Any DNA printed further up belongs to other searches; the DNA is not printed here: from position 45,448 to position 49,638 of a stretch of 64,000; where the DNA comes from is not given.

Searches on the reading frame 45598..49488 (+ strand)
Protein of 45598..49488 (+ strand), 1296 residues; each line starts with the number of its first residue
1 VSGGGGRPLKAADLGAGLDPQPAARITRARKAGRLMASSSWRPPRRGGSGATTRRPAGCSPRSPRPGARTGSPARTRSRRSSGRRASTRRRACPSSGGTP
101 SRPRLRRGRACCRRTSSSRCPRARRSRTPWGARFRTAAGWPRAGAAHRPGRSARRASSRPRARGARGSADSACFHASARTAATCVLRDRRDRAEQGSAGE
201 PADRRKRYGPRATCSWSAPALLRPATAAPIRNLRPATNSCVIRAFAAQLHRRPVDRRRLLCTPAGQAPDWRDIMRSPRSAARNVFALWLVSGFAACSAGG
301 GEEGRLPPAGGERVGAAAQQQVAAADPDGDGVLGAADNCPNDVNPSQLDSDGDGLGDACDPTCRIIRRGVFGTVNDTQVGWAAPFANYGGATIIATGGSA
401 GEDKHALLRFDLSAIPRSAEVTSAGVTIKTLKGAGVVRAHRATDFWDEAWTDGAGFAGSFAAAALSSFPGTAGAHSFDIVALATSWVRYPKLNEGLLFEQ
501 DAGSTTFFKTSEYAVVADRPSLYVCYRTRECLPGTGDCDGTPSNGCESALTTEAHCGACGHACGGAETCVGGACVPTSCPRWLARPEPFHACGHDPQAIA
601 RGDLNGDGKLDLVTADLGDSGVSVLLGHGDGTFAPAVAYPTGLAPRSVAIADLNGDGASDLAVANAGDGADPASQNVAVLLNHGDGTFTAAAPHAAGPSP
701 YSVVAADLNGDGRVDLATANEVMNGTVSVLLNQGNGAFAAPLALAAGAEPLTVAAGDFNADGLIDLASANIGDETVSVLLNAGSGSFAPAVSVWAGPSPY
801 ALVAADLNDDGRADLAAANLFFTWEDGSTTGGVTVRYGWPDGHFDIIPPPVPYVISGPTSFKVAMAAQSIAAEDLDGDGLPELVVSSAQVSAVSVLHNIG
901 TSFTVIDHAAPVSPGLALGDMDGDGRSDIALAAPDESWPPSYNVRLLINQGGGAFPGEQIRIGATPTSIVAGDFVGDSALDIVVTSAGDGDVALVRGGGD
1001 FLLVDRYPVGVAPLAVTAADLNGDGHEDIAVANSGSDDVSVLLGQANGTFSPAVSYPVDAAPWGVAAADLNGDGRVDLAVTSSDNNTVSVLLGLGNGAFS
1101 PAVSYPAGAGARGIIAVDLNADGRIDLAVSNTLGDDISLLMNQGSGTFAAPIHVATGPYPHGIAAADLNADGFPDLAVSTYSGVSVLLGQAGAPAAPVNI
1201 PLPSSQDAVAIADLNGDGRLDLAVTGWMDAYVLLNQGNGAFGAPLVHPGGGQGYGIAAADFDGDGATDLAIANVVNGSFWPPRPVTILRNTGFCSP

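Call 82: search_protein_families(library=pfam, proteins=[window:45598-49488:+], max_evalue=0.01)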
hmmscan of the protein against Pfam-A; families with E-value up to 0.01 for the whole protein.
window:45598-49488:+ (1296 aa): 5 families
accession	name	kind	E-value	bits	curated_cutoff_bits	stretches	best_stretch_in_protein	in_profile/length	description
PF13517.12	FG-GAP_3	-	7.5e-108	353.6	26.9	12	1020-1080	1-61/61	FG-GAP-like repeat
PF01839.29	FG-GAP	-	2.6e-50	168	22.1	11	700-730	2-37/37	FG-GAP repeat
PF00404.24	Dockerin_1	-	8.5e-07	29.5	22.9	0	700-715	30-45/57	Dockerin type I domain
PF21955.1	CarG-like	-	0.00012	22.6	28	0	1064-1088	4-29/144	Carbapenem resistance protein CarG-like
PF24517.2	CBM96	-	0.0034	17.7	26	1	374-450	8-85/164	Carbohydrate-binding module family 96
